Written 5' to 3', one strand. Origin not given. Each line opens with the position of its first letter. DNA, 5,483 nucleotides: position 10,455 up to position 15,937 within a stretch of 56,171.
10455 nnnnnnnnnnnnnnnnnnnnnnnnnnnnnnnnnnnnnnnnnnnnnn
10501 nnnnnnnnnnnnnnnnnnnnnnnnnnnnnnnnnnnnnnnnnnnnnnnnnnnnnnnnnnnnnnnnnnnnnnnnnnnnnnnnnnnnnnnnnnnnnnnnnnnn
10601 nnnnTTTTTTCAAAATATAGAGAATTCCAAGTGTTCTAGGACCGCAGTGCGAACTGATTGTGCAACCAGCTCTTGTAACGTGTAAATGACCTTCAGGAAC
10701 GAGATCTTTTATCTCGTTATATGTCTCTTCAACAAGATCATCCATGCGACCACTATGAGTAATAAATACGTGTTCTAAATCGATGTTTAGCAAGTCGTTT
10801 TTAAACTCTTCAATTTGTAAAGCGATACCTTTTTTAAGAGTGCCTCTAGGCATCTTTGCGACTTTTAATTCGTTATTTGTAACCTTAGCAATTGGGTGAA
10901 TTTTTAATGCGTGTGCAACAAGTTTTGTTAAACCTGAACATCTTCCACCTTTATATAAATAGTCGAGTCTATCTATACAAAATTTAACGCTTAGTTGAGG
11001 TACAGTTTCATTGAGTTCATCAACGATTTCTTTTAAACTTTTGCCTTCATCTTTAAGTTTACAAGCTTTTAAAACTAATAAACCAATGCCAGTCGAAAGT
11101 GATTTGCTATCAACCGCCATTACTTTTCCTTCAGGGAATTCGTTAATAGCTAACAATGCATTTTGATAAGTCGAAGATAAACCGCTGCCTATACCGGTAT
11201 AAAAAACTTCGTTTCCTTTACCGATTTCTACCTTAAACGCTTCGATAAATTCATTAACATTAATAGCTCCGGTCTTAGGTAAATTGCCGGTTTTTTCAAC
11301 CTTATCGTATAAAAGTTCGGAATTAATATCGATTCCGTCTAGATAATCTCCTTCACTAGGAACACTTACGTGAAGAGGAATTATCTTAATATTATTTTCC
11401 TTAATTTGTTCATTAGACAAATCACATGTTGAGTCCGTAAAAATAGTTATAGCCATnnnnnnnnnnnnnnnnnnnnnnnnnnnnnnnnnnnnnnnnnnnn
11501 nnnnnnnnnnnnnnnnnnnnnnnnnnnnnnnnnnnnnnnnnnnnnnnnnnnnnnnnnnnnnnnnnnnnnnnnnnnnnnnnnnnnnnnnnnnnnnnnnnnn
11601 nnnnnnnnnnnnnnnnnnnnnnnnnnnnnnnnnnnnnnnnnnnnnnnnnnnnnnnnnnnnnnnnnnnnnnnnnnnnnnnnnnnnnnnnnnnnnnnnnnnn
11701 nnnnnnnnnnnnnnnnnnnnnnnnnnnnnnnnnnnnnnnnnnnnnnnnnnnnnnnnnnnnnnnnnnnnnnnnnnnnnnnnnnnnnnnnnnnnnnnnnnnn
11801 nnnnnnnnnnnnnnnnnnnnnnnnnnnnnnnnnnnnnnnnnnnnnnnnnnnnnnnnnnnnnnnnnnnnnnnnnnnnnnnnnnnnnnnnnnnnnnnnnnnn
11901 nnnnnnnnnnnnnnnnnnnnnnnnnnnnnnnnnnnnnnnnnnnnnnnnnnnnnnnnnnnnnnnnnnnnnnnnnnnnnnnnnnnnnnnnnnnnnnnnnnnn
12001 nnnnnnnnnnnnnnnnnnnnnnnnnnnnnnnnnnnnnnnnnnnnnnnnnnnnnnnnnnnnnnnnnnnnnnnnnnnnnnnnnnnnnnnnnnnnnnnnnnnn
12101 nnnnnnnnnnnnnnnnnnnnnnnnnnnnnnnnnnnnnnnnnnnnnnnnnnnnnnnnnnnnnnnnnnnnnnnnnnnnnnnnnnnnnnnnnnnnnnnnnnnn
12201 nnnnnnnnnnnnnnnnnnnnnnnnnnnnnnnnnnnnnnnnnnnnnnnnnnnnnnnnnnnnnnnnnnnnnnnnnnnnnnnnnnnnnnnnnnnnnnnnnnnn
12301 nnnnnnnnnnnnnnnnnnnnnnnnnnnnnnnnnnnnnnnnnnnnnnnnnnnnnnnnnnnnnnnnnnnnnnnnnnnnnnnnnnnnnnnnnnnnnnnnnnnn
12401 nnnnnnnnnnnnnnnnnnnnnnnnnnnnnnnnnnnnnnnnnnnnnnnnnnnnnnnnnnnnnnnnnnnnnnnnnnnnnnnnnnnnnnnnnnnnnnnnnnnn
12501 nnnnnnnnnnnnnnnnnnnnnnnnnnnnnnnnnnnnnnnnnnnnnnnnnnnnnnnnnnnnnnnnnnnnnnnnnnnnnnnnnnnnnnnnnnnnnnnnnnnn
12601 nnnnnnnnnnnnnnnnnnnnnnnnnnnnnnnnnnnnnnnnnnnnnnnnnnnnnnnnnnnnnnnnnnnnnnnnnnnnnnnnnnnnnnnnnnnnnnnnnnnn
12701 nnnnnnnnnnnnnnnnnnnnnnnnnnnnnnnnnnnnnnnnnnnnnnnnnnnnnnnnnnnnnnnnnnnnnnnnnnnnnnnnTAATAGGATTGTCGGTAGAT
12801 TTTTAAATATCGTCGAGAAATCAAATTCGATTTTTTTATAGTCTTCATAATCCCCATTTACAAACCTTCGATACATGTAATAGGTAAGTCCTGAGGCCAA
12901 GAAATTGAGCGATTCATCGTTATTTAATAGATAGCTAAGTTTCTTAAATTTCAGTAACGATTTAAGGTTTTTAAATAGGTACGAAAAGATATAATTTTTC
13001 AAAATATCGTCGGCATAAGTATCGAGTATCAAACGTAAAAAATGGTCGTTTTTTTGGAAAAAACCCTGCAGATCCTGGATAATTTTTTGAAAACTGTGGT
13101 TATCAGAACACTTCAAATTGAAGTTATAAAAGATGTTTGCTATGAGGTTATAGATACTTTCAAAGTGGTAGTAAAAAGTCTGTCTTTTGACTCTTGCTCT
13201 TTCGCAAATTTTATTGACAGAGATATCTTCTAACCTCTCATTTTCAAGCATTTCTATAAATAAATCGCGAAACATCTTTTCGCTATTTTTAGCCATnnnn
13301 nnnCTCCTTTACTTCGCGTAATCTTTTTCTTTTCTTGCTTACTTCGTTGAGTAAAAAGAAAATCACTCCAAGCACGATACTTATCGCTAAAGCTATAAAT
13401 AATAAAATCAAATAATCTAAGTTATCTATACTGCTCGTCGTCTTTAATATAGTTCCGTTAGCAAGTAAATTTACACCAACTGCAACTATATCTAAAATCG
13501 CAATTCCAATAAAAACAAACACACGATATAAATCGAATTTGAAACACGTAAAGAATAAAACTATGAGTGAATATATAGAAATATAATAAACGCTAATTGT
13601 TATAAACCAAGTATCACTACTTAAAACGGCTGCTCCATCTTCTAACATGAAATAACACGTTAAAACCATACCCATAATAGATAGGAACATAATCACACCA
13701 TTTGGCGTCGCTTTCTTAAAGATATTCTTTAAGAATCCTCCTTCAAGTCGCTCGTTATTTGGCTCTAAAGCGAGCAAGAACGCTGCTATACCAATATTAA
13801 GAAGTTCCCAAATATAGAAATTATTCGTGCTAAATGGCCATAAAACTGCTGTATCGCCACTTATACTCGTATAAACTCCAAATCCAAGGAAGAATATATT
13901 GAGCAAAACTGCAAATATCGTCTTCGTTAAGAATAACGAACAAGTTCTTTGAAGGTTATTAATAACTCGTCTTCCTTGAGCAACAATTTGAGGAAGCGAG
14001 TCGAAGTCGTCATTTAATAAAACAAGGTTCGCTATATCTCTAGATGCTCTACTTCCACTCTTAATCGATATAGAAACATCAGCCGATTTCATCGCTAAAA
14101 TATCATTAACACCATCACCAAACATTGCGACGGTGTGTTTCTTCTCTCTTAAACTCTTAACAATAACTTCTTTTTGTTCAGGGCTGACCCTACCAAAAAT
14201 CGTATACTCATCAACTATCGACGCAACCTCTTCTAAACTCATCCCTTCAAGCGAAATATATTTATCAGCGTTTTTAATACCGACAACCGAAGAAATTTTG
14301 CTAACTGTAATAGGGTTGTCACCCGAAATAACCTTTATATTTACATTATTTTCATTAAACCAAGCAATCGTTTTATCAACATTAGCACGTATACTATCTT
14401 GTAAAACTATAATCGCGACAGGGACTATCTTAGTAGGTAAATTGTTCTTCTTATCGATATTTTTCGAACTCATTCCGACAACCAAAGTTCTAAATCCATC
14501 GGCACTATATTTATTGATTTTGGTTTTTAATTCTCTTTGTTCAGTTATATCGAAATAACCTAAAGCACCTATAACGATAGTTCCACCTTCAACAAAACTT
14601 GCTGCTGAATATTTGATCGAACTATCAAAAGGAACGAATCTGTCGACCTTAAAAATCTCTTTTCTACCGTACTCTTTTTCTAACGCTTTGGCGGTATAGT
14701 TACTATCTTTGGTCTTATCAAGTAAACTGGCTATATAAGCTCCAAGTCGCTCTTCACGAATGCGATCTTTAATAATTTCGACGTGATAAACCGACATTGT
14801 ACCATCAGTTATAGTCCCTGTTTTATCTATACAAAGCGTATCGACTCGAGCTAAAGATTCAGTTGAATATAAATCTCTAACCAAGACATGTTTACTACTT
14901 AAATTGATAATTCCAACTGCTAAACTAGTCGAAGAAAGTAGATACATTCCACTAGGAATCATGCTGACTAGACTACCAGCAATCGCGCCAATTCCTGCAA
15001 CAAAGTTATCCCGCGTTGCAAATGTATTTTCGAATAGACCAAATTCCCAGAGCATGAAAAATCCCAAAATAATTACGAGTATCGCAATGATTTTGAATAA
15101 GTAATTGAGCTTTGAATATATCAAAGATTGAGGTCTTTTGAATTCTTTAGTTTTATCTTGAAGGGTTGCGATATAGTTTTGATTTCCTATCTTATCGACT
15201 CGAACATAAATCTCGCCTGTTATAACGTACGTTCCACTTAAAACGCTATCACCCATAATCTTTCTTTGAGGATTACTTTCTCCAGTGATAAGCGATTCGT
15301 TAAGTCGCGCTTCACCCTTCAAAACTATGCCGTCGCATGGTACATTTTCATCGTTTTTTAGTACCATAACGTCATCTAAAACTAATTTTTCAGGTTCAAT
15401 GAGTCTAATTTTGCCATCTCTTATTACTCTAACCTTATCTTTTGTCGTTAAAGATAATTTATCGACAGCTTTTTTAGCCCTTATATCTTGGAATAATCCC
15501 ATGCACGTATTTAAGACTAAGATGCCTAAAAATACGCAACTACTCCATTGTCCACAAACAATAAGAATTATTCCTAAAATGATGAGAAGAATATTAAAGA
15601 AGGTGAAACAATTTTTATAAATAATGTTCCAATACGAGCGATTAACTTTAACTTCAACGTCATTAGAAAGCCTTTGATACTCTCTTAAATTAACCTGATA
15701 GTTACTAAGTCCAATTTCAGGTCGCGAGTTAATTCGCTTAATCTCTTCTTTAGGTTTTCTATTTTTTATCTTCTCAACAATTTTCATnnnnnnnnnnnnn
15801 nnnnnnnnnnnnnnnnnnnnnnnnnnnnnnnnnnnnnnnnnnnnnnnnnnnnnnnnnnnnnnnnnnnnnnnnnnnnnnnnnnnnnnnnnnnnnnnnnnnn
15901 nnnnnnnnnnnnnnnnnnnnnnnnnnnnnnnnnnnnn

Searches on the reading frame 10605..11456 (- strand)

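Call 7: search_protein_families(library=ncbifam, proteins=[window:10605-11456:-], max_evalue=0.00001)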
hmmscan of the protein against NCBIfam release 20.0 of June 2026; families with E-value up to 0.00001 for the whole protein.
window:10605-11456:- (284 aa): 2 families
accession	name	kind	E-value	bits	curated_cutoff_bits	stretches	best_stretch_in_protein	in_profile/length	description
TIGR00762.1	DegV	domain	9e-72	241.6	99.7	1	3-281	1-276/276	DegV family EDD domain-containing protein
NF038249.1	fatty_FakB1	equivalog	3.3e-34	118.3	350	1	1-283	1-282/286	fatty acid kinase binding subunit FakB1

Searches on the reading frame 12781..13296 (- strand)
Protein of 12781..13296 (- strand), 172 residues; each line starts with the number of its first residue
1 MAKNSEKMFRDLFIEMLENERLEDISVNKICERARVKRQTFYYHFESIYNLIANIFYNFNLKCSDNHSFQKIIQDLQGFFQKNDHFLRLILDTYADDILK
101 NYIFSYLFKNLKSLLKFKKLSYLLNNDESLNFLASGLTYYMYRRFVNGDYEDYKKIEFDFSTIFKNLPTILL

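Call 7: search_protein_families(library=ncbifam, proteins=[window:12781-13296:-], max_evalue=0.00001)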
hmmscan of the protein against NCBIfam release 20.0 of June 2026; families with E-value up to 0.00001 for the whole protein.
window:12781-13296:- (172 aa): 1 family
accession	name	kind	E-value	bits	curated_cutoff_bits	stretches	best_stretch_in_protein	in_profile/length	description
TIGR02366.1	DHAK_reg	equivalog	4.3e-11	43.1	129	1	11-134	10-138/176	dihydroxyacetone kinase transcriptional activator DhaS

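Call 58: find_homologous_proteins(query=window:12781-13296:-, max_evalue=1e-10)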
Query window:12781-13296:- (172 aa): 1 proteins with E <= 1e-10 among 52 candidates.
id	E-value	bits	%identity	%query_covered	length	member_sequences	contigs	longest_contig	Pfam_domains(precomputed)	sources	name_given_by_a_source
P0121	1.2e-103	362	98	100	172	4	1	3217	PF00440.30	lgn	-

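Call 60: find_encoding_contigs(protein=P0121, flank=10000, max_places=4)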
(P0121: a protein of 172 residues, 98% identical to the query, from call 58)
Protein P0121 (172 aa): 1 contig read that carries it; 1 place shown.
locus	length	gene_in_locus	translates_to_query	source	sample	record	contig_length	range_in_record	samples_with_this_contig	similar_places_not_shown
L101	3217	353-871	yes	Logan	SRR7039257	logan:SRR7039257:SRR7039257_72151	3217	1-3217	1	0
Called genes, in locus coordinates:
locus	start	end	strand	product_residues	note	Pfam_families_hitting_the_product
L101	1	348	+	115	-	?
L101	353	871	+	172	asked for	PF00440:TetR_N (faint)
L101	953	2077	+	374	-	-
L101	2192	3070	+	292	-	PF02645:DegV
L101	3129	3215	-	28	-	?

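Call 66: search_protein_representatives(protein=window:12781-13296:-)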
Query: 172 residues. Proteins with E-value up to 0.001 (for the whole library): 904; up to 1e-10: 21; up to 1e-30: 1. The best 150 are listed.
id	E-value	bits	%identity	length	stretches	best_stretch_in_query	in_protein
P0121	3.8e-104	362.1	98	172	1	1-172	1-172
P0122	2.9e-24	102.4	39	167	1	6-146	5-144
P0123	7.4e-23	97.8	34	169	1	2-170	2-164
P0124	4.7e-20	88.7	42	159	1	7-111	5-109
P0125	2.2e-18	83.3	42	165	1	3-122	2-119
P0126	3.2e-18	82.7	35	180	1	3-149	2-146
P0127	1.2e-16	77.6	33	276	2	3-105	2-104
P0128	6.3e-16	75.3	38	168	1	3-148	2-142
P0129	2.6e-13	66.8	32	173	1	5-116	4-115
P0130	2.7e-13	66.7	29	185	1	5-142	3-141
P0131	2.7e-12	63.4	34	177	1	6-157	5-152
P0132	1.3e-11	61.2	30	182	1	4-135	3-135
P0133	1.9e-11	60.7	30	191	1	5-114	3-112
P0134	2.3e-11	60.4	34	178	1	4-160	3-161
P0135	3.4e-11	59.9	31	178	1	5-128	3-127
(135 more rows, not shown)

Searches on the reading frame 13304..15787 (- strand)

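Call 36: search_protein_families(library=pfam, proteins=[window:13304-15787:-], max_evalue=0.000001)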
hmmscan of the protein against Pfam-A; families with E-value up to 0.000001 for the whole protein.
window:13304-15787:- (828 aa): 2 families
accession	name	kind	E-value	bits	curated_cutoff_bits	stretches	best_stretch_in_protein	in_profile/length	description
PF00122.25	E1-E2_ATPase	-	6.1e-34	117.6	28.1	1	115-298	3-180/181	E1-E2 ATPase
PF00702.32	Hydrolase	-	3.9e-20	73.5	26.4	1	315-570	1-191/191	haloacid dehalogenase-like hydrolase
